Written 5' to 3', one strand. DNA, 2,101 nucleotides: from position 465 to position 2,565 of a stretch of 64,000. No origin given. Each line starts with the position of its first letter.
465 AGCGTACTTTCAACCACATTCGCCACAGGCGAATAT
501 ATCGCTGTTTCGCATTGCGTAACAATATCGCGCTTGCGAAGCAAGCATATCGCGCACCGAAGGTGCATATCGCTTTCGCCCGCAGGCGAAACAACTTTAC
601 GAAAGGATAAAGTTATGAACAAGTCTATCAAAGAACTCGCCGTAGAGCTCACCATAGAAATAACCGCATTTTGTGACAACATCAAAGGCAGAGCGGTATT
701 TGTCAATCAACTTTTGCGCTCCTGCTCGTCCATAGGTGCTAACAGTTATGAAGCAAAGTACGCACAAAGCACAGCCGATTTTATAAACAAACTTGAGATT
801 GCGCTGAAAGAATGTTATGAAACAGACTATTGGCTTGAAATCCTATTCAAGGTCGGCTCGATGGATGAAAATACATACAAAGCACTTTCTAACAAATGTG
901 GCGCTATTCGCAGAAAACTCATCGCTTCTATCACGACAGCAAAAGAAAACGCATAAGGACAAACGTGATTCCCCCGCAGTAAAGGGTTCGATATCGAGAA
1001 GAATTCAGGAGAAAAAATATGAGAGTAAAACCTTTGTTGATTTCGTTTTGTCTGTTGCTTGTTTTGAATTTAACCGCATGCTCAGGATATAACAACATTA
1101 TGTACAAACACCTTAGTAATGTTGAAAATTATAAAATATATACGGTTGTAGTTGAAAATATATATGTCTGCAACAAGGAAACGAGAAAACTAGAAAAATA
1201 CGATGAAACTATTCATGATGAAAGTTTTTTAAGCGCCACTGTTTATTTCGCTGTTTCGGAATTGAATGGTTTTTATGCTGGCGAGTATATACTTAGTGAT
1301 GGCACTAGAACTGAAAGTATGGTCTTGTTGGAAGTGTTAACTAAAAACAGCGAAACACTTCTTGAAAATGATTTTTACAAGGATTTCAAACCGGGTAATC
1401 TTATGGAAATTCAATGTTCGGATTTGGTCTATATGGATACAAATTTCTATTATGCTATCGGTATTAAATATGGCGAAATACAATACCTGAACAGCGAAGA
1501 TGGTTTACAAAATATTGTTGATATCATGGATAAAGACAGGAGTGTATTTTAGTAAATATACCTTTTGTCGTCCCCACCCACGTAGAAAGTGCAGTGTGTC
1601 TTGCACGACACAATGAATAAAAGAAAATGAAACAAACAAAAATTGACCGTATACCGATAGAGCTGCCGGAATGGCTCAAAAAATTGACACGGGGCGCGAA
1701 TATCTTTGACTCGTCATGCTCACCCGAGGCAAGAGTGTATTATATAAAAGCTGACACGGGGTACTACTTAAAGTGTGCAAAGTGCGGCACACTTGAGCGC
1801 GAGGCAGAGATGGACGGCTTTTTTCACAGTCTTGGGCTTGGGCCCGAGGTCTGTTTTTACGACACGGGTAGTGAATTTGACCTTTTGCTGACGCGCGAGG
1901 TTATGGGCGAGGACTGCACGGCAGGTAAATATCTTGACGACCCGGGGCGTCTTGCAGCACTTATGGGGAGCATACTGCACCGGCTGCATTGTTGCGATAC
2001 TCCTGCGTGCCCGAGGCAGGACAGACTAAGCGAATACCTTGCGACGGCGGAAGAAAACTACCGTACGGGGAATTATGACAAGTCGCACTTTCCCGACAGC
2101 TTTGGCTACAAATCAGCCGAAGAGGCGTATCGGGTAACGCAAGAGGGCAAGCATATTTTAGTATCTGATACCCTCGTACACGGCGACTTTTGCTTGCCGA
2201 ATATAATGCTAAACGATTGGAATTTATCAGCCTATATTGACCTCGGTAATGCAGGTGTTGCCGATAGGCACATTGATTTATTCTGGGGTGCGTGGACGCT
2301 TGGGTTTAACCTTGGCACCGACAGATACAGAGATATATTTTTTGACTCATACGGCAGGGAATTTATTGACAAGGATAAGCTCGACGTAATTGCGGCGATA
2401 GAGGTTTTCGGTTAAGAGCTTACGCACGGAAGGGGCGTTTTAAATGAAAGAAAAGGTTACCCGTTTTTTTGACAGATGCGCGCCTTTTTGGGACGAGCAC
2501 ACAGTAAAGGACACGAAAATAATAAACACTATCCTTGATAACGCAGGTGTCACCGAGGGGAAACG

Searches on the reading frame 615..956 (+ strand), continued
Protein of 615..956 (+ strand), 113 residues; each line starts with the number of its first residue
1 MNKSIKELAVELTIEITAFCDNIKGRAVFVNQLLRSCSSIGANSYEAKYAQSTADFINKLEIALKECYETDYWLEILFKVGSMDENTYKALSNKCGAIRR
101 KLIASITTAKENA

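Call 107: search_solved_structures(query=window:615-956:+, max_evalue=1, show_alignments=2)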
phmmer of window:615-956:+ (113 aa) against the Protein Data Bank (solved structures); distinct sequences matched with E-value up to 1: 2.
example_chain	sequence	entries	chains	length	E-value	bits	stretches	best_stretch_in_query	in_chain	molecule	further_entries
2rld_A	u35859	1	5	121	9.7e-21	77.2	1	7-112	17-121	Uncharacterized protein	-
2gsc_A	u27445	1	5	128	0.55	13.8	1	26-104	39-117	Putative uncharacterized protein XCC0516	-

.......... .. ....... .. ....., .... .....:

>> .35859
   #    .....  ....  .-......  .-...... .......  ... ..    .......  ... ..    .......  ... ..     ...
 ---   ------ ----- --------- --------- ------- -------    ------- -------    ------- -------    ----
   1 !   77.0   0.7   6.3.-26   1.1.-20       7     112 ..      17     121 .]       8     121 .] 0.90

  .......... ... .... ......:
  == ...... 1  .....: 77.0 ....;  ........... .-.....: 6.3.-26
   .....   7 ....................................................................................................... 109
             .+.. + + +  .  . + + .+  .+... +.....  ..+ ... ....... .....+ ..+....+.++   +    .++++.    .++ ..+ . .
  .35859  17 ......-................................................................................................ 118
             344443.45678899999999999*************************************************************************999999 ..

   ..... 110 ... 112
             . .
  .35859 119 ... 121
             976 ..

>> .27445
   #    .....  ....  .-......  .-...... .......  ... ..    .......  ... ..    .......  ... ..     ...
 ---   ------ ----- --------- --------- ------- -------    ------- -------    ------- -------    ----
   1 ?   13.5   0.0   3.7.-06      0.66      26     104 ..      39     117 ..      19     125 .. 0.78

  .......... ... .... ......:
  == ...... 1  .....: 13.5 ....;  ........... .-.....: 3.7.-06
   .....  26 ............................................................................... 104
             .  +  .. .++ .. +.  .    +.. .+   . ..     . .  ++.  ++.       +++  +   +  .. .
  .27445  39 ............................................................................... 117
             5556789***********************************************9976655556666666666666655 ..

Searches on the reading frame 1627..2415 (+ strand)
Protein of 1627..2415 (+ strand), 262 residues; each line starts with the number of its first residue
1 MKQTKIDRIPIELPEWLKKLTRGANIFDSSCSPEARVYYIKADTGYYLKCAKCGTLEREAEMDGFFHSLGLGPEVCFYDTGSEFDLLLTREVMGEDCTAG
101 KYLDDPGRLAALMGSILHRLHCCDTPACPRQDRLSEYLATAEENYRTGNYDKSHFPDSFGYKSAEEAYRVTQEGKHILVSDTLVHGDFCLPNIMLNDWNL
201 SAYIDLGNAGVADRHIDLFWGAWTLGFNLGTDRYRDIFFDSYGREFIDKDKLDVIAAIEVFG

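Call 8: search_protein_families(library=pfam, proteins=[window:1627-2415:+], max_evalue=0.01)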
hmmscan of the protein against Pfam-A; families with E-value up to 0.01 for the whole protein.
window:1627-2415:+ (262 aa): 1 family
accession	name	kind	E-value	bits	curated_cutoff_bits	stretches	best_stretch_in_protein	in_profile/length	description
PF01636.29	APH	-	3.9e-23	82.9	23.2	1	34-249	10-233/239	Phosphotransferase enzyme family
